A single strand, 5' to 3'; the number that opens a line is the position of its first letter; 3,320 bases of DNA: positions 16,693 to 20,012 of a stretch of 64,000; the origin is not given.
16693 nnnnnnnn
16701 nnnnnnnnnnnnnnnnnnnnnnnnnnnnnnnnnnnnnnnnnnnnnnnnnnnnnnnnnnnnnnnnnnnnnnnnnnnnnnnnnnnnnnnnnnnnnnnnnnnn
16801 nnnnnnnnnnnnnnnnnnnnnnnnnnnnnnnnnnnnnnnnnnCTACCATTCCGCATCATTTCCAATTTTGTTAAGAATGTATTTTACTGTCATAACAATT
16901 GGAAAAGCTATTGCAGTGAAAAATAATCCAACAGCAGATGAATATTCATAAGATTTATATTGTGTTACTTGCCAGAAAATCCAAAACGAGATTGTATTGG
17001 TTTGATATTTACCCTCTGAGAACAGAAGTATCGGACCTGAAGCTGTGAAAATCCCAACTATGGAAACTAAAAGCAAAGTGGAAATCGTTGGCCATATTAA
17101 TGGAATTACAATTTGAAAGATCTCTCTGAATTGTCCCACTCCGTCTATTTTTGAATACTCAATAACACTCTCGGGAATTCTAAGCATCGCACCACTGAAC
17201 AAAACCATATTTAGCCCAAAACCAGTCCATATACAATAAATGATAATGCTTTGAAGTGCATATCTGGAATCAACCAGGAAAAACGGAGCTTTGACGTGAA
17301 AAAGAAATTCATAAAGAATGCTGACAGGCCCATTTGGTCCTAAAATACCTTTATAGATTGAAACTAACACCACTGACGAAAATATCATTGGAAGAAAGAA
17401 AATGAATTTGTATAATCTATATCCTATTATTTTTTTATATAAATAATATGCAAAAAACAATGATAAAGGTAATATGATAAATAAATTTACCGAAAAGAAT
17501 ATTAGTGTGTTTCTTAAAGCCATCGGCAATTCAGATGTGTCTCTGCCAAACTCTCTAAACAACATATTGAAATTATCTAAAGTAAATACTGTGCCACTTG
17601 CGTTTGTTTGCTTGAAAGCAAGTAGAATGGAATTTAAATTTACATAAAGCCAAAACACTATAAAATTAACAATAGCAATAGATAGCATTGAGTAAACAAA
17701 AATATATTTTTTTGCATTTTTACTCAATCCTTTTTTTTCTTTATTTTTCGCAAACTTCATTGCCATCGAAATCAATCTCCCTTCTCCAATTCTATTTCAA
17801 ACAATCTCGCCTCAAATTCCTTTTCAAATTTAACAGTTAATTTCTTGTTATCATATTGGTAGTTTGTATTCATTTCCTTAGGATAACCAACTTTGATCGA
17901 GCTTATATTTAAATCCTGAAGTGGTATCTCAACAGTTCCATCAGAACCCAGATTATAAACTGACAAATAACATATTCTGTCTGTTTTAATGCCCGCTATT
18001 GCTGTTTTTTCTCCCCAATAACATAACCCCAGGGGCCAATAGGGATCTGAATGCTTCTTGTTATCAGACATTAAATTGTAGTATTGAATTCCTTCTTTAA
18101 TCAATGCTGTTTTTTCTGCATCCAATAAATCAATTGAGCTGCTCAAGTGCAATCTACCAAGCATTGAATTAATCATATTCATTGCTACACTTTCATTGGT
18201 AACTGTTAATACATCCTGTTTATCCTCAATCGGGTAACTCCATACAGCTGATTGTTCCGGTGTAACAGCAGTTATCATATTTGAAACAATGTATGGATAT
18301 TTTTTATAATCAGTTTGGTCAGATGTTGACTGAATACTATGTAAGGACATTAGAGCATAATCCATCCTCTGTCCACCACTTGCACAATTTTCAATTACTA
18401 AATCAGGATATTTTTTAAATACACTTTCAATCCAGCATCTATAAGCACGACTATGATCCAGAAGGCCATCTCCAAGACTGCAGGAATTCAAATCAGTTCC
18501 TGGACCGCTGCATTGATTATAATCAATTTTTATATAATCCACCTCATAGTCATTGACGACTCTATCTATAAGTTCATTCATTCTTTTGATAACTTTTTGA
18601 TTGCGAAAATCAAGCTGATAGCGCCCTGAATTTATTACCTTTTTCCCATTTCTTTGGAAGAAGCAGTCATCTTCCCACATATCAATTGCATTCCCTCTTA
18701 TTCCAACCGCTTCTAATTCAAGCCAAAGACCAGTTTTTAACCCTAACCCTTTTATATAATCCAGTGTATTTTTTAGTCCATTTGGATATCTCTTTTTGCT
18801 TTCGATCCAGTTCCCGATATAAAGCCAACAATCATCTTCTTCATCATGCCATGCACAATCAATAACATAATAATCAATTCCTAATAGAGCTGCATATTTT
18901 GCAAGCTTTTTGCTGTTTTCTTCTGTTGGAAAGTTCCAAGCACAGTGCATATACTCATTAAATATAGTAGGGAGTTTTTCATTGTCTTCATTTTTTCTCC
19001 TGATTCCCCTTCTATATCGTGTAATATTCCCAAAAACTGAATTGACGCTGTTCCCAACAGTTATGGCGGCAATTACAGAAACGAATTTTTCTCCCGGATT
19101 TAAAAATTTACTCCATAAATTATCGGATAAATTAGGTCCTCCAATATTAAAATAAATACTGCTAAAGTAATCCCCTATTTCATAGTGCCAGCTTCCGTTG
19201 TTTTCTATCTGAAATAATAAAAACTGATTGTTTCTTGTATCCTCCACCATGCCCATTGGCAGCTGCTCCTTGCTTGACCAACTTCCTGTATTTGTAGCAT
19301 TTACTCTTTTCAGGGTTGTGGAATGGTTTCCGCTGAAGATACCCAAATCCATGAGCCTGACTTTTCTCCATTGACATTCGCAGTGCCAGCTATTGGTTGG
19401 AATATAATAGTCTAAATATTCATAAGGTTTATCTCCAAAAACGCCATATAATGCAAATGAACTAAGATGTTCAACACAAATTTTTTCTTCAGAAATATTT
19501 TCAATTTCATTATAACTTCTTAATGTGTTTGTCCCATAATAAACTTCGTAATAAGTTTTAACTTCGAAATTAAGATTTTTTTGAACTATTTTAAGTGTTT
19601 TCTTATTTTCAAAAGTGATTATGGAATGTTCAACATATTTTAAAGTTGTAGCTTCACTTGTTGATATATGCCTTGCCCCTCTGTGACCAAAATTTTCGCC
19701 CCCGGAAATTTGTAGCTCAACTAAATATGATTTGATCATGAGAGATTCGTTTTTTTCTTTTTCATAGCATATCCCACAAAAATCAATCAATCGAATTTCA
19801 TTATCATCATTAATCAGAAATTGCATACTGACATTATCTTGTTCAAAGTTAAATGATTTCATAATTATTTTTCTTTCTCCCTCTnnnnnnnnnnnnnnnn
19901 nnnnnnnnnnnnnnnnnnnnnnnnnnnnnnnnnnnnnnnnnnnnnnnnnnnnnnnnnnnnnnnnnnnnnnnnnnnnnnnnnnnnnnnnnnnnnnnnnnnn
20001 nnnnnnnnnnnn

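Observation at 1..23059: AT-rich ~23-kb glycan-utilisation locus that ends at a tRNA operon: candidate horizontally acquired Gram-positive PUL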

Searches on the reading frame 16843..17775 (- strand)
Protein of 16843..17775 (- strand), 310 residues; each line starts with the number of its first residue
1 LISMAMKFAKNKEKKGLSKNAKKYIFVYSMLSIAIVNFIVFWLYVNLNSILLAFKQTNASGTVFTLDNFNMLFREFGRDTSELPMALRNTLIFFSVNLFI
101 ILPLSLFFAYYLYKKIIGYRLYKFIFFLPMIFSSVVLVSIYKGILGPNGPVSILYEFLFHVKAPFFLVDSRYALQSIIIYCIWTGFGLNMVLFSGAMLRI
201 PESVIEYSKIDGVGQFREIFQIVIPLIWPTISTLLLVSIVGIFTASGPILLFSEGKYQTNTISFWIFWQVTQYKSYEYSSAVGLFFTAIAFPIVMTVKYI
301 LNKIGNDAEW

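Call 6: search_protein_families(library=pfam, proteins=[window:16843-17775:-], max_evalue=0.01)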
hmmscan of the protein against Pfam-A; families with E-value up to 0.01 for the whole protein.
window:16843-17775:- (310 aa): 1 family
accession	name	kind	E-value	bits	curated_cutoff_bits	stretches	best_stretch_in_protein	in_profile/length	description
PF00528.27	BPD_transp_1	-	6.9e-14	52.4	26.4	1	102-297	2-171/184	Binding-protein-dependent transport system inner membrane component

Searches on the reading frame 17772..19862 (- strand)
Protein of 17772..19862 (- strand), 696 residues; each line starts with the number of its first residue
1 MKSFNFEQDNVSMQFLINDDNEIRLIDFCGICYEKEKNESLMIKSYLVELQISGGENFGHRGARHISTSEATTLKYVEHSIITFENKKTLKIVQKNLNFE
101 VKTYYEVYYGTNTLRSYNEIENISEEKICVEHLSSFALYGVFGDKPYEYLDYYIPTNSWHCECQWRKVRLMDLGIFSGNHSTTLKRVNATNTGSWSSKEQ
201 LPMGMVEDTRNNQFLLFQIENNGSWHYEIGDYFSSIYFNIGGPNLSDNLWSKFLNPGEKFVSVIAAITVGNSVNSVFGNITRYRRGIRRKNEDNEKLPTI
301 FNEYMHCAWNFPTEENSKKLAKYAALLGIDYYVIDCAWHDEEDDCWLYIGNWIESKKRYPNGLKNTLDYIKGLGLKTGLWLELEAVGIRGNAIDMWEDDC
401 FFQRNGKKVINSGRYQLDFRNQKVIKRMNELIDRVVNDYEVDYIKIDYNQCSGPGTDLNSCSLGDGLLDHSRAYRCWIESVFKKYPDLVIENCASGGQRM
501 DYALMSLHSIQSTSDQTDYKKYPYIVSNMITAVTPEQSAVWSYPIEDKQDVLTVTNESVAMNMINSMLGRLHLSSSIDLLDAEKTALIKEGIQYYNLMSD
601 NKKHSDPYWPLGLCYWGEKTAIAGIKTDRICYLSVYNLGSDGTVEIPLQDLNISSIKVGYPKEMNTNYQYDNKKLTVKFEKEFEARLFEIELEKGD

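Call 6: search_protein_families(library=pfam, proteins=[window:17772-19862:-], max_evalue=0.01)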
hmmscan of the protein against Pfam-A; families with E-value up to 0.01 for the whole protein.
window:17772-19862:- (696 aa): 2 families
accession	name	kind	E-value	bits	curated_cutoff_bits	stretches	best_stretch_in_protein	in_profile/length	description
PF02065.24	Melibiase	-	3.7e-30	105.5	27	1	283-525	27-270/347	Melibiase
PF16875.11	Glyco_hydro_36N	-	0.00012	22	27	1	38-139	35-152/253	Glycosyl hydrolase family 36 N-terminal domain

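Call 42: search_solved_structures(query=window:17772-19862:-, max_evalue=0.001)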
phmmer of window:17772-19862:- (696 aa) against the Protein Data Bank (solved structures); distinct sequences matched with E-value up to 0.001: 12.
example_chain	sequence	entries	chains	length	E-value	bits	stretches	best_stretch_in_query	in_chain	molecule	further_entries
2xn0_A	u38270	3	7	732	4.6e-27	98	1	196-519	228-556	ALPHA-GALACTOSIDASE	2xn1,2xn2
4fnr_A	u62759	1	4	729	3.3e-23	85.3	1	231-519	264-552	Alpha-galactosidase AgaA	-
8k1a_A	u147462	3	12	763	1.8e-22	82.9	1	118-522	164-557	Alpha-galactosidase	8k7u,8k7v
4fnq_A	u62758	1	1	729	2.4e-22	82.4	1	231-519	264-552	Alpha-galactosidase AgaB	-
4fnp_A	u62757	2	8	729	5.6e-22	81.2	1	231-519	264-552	Alpha-galactosidase AgaA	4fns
4fnt_A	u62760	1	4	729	6.7e-22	81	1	231-519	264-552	Alpha-galactosidase AgaA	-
4fnu_A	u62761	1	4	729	1.9e-21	79.5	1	231-519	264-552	Alpha-galactosidase AgaA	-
3mi6_A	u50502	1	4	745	8e-21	77.4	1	284-520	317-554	Alpha-galactosidase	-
2yfn_A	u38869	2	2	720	1.6e-18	69.8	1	233-522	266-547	ALPHA-GALACTOSIDASE-SUCROSE KINASE AGASK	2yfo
6phu_A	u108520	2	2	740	3.1e-18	68.9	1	94-519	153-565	Alpha-galactosidase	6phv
6phw_A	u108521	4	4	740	1.5e-17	66.6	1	94-519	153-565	Alpha-galactosidase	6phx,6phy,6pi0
6jhp_A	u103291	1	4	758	2e-10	43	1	217-519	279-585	Alpha-galactosidase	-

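Call 76: search_protein_families(library=ncbifam, proteins=[window:17772-19862:-], max_evalue=0.001)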
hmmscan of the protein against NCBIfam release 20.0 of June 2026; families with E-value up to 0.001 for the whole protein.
window:17772-19862:- (696 aa): 1 family
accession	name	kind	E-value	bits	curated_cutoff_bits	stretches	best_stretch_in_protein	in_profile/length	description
NF053652.1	BtArabpyrBAD1528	equivalog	1.9e-108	363.4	1100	1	13-628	1-640/730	beta-L-arabinopyranosidase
